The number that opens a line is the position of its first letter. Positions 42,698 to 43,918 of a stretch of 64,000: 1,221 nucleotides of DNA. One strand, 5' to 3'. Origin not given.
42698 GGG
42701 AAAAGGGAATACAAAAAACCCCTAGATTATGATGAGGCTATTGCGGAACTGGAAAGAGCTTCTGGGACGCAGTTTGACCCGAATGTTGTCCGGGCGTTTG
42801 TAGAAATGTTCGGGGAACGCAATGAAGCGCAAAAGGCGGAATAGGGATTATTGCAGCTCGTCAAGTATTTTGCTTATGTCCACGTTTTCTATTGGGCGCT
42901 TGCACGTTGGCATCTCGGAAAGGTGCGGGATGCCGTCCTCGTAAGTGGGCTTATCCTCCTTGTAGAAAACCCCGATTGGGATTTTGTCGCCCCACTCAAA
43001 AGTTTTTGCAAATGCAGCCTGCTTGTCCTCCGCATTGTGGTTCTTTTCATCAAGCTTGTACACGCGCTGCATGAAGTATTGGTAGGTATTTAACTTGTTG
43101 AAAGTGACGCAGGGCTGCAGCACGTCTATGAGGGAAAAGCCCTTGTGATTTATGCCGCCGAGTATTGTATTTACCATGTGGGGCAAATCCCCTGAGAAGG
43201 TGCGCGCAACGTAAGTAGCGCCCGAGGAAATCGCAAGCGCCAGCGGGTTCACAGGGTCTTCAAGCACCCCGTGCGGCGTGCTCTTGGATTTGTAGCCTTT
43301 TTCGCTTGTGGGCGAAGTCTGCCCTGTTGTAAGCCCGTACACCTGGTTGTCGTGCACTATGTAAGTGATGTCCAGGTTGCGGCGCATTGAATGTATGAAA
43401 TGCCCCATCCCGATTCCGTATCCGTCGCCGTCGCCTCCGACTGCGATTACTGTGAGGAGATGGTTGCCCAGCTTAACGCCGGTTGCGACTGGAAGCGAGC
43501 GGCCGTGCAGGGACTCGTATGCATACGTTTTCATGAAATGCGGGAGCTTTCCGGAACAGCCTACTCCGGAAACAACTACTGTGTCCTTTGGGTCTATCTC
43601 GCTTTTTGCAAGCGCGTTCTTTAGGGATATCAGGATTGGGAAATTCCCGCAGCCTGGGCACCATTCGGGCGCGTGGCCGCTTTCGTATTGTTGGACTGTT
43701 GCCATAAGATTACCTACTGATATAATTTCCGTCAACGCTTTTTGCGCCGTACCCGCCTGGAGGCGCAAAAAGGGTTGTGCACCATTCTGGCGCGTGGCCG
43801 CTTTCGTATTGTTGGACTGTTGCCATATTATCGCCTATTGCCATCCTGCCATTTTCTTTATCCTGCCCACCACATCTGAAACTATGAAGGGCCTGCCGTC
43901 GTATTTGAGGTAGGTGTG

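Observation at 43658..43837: korB start region duplicated around a 73-nt insert, creating a uORF that stops 4 nt before a regenerated korB start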

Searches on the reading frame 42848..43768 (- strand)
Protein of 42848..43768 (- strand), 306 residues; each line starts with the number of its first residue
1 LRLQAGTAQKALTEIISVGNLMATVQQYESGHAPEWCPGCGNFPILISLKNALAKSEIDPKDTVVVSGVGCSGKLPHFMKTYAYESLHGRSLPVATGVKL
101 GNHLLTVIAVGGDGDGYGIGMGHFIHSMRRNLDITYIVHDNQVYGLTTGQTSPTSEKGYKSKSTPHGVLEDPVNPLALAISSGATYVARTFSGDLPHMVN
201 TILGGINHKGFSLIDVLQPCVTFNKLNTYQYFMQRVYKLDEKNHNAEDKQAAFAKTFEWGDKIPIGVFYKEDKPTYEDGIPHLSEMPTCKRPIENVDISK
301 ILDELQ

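Call 14: find_encoding_contigs(protein=window:42848-43705:-, flank=6000, max_places=10)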
Protein window:42848-43705:- (285 aa): no gene with exactly this product is on record in the collection.

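Call 15: find_homologous_proteins(query=window:42851-43705:-)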
Query window:42851-43705:- (285 aa): 8000 proteins with E <= 0.001 among 8000 candidates; the best 120 are listed.
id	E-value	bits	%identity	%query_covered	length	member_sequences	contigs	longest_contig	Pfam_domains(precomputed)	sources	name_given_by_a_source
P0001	1.0e-173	595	87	100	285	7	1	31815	PF12367.14,PF02775.27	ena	-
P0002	2.4e-134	466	67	99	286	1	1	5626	PF12367.14,PF02775.27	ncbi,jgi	jgi:2-oxoglutarate ferredoxin oxidoreductase subunit beta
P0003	4.1e-134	465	70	98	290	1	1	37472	PF12367.14,PF02775.27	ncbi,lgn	-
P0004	9.6e-134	464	69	100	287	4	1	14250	PF12367.14,PF02775.27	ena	-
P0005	3.9e-133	462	68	98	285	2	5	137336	PF12367.14,PF02775.27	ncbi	ncbi:MAG: thiamine pyrophosphate-dependent enzyme [Candidatus Anstonellales archaeon]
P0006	1.1e-129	450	67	98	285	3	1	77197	PF12367.14,PF02775.27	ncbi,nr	ncbi:2-oxoglutarate synthase subunit KorB [uncultured archaeon]|nr:2-oxoglutarate synthase subunit K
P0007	1.4e-129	450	64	100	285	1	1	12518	PF12367.14,PF02775.27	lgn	-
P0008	2.0e-129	449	65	100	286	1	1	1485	PF12367.14,PF02775.27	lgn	-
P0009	9.4e-129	447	63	100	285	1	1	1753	PF12367.14,PF02775.27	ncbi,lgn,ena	-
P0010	4.6e-128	445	63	100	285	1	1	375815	PF12367.14,PF02775.27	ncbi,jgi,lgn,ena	ncbi:MAG: thiamine pyrophosphate-dependent enzyme [Candidatus Micrarchaeia archaeon]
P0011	1.2e-127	444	66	98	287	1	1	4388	PF12367.14,PF02775.27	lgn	-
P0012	1.8e-126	440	66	98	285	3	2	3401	PF12367.14,PF02775.27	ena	-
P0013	1.9e-126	440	64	100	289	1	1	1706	PF12367.14,PF02775.27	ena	-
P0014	2.5e-126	439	64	100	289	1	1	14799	PF12367.14,PF02775.27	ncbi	-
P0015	5.1e-126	438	64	99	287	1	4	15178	PF12367.14,PF02775.27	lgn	-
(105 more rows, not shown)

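Call 16: find_encoding_contigs(protein=P0001, flank=10000, max_places=4)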
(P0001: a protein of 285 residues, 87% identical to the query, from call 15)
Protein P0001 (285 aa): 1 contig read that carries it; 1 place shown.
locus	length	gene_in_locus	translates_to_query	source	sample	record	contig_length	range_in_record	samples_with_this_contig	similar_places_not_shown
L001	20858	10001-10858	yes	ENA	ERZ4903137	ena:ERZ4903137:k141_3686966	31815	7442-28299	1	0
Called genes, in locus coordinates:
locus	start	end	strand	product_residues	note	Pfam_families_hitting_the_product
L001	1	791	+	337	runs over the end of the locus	-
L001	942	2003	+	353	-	-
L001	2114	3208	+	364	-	PF02812:ELFV_dehydrog_N, PF05088:Bac_GDH_CD (faint), PF00208:ELFV_dehydrog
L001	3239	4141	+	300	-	PF13462:Thioredoxin_4, PF01323:DSBA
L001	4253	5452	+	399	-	PF00266:Aminotran_5, PF01041:DegT_DnrJ_EryC1 (weak)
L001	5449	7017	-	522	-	-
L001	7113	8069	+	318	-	PF01047:MarR (faint), PF12840:HTH_20 (faint), PF13404:HTH_AsnC-type, PF13412:HTH_24, PF13404:HTH_AsnC-type (weak), PF13412:HTH_24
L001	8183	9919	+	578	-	PF01558:POR, PF01855:POR_N, PF02780:Transketolase_C (weak), PF17147:PFOR_II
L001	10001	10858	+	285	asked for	PF02775:TPP_enzyme_C, PF12367:PFO_beta_C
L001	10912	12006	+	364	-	-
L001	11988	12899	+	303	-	PF00494:SQS_PSY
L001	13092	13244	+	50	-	PF07754:Ribosomal_aS21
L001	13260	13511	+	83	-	PF00736:EF1_GNE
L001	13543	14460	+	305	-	PF01230:HIT (faint)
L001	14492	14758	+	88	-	-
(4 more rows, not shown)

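Call 17: find_encoding_contigs(protein=P0005, flank=3000, max_places=3)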
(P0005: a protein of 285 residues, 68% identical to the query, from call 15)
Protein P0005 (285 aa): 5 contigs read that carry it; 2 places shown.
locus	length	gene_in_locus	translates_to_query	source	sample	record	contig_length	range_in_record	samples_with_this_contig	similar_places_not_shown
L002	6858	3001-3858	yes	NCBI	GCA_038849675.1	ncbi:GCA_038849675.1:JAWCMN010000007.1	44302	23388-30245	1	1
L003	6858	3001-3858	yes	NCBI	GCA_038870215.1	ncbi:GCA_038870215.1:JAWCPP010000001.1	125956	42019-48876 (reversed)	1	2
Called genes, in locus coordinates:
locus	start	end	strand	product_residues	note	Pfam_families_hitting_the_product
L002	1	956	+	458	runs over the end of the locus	-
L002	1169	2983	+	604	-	PF01558:POR, PF01855:POR_N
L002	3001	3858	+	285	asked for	PF02775:TPP_enzyme_C, PF12367:PFO_beta_C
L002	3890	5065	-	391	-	PF01970:TctA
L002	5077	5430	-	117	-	-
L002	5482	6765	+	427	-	PF01979:Amidohydro_1, PF07969:Amidohydro_3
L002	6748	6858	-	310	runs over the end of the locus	PF00294:PfkB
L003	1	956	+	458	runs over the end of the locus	-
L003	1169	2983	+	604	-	PF01558:POR, PF01855:POR_N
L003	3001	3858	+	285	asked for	PF02775:TPP_enzyme_C, PF12367:PFO_beta_C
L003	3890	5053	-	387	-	PF01970:TctA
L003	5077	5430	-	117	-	-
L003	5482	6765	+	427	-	PF01979:Amidohydro_1, PF07969:Amidohydro_3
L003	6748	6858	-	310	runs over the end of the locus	PF00294:PfkB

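Call 18: find_encoding_contigs(protein=P0003, flank=3000, max_places=2)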
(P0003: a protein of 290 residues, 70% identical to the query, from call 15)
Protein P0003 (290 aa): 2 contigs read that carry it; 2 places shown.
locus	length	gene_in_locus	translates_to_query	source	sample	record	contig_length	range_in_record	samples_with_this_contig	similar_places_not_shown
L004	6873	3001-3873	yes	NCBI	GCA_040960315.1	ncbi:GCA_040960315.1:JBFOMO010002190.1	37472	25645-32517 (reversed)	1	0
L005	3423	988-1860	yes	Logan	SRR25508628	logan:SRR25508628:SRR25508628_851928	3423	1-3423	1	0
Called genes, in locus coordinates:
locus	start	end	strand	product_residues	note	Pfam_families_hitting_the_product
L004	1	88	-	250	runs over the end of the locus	PF02002:TFIIE_alpha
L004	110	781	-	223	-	PF01994:Trm56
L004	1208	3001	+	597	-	PF01558:POR, PF01855:POR_N, PF02780:Transketolase_C (weak)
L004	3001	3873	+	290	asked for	PF02775:TPP_enzyme_C, PF12367:PFO_beta_C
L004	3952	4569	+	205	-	PF01909:NTP_transf_2 (weak), PF18765:Polbeta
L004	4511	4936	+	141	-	PF05168:HEPN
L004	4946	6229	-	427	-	PF01970:TctA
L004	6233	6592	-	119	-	-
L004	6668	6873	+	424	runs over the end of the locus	PF01979:Amidohydro_1, PF01026:TatD_DNase (weak), PF07969:Amidohydro_3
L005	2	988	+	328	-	?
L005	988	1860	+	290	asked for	PF02775:TPP_enzyme_C, PF12367:PFO_beta_C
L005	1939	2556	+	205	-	PF01909:NTP_transf_2 (weak), PF18765:Polbeta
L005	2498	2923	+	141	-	PF05168:HEPN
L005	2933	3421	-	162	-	?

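Call 34: find_encoding_contigs(protein=window:42848-43768:-, flank=3000, max_places=6)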
Protein window:42848-43768:- (306 aa): no gene with exactly this product is on record in the collection.

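Call 35: list_cluster_members(proteins=[P0001])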
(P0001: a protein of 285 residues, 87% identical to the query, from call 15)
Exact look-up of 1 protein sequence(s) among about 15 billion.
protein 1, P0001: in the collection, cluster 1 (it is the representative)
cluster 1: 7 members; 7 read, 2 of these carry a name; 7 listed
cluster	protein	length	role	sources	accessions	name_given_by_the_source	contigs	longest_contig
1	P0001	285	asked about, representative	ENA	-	-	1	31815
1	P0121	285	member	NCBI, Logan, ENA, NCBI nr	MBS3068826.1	2-oxoacid ferredoxin oxidoreductase [Candidatus Micrarchaeota archaeon]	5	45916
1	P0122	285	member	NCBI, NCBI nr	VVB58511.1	2-oxoglutarate synthase subunit KorB [Candidatus Anstonella stagnisolia]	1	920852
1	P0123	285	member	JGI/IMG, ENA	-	-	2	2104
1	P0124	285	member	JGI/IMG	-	-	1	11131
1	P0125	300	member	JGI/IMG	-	-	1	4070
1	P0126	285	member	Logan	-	-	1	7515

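Call 37: find_encoding_contigs(protein=P0122, flank=1500, max_places=2)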
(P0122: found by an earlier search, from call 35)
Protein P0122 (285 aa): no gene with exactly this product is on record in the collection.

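Call 38: find_encoding_contigs(protein=P0125, flank=1500, max_places=2)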
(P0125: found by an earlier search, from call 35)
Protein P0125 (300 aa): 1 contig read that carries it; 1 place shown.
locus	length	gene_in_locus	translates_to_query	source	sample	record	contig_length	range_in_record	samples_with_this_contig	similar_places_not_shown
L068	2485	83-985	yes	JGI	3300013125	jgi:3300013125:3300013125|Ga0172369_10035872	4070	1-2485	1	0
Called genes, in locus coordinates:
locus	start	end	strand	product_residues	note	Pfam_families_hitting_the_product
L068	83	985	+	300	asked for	PF02775:TPP_enzyme_C, PF12367:PFO_beta_C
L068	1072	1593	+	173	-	-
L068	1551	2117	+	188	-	-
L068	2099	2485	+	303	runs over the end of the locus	PF00494:SQS_PSY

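Call 39: find_encoding_contigs(protein=P0124, flank=1500, max_places=2)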
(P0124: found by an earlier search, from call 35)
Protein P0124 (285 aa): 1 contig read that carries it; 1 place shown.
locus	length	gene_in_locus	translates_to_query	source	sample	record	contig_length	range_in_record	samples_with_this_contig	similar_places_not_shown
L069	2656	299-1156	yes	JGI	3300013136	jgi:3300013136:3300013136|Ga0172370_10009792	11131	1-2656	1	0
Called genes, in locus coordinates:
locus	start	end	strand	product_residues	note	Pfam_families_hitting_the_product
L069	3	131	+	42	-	?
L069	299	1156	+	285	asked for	PF02775:TPP_enzyme_C, PF12367:PFO_beta_C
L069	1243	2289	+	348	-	-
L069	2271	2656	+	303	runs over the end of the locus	PF00494:SQS_PSY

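Call 40: find_encoding_contigs(protein=P0126, flank=1500, max_places=2)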
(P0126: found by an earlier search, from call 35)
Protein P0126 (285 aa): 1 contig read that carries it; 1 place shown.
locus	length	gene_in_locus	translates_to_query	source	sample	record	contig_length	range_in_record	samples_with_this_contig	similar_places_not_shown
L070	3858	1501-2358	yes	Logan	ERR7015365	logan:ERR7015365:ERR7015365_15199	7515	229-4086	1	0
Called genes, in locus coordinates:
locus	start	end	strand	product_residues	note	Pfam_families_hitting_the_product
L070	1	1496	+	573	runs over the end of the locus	?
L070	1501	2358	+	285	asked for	PF02775:TPP_enzyme_C, PF12367:PFO_beta_C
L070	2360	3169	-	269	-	PF08668:HDOD (weak), PF13487:HD_5, PF01966:HD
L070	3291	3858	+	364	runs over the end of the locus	-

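Call 68: find_encoding_contigs(protein=P0121, flank=600, max_places=8)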
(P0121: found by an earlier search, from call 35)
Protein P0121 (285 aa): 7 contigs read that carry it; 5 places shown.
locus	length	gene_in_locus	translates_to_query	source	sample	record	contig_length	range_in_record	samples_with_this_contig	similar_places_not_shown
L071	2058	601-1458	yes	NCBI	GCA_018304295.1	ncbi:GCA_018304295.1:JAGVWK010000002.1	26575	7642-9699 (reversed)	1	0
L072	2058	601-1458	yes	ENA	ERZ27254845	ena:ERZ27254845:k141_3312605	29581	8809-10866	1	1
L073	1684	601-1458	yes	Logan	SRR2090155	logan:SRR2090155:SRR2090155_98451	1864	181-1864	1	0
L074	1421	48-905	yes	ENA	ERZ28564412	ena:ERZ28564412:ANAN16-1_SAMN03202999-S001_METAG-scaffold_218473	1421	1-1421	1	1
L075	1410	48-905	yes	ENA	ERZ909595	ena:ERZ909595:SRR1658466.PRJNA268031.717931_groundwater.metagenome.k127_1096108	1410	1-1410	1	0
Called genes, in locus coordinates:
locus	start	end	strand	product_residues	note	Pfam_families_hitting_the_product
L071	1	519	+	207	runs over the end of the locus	PF02780:Transketolase_C (weak), PF17147:PFOR_II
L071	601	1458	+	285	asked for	PF02775:TPP_enzyme_C, PF12367:PFO_beta_C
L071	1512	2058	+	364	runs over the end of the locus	-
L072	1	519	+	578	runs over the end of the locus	PF01558:POR, PF01855:POR_N, PF02780:Transketolase_C (weak), PF17147:PFOR_II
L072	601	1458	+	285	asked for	PF02775:TPP_enzyme_C, PF12367:PFO_beta_C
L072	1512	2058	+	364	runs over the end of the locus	-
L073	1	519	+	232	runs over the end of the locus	?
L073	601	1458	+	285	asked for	PF02775:TPP_enzyme_C, PF12367:PFO_beta_C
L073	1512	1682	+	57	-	?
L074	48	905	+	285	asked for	PF02775:TPP_enzyme_C, PF12367:PFO_beta_C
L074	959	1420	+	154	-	?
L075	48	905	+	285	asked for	PF02775:TPP_enzyme_C, PF12367:PFO_beta_C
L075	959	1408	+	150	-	?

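Call 69: find_encoding_contigs(protein=P0123, flank=600, max_places=4)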
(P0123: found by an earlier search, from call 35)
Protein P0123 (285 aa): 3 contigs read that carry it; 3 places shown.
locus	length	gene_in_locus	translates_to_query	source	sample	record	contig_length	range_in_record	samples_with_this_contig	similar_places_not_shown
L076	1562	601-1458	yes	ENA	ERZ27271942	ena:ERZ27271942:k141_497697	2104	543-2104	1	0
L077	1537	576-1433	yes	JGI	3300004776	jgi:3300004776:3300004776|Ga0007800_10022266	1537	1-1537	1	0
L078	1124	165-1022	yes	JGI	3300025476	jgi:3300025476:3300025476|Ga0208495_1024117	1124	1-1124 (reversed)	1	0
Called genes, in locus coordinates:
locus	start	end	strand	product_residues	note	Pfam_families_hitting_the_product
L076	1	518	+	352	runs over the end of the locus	?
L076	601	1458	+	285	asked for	PF02775:TPP_enzyme_C, PF12367:PFO_beta_C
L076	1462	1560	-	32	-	?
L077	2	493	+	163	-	?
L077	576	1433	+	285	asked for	PF02775:TPP_enzyme_C, PF12367:PFO_beta_C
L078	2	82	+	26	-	?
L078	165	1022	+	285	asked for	PF02775:TPP_enzyme_C, PF12367:PFO_beta_C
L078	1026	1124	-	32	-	?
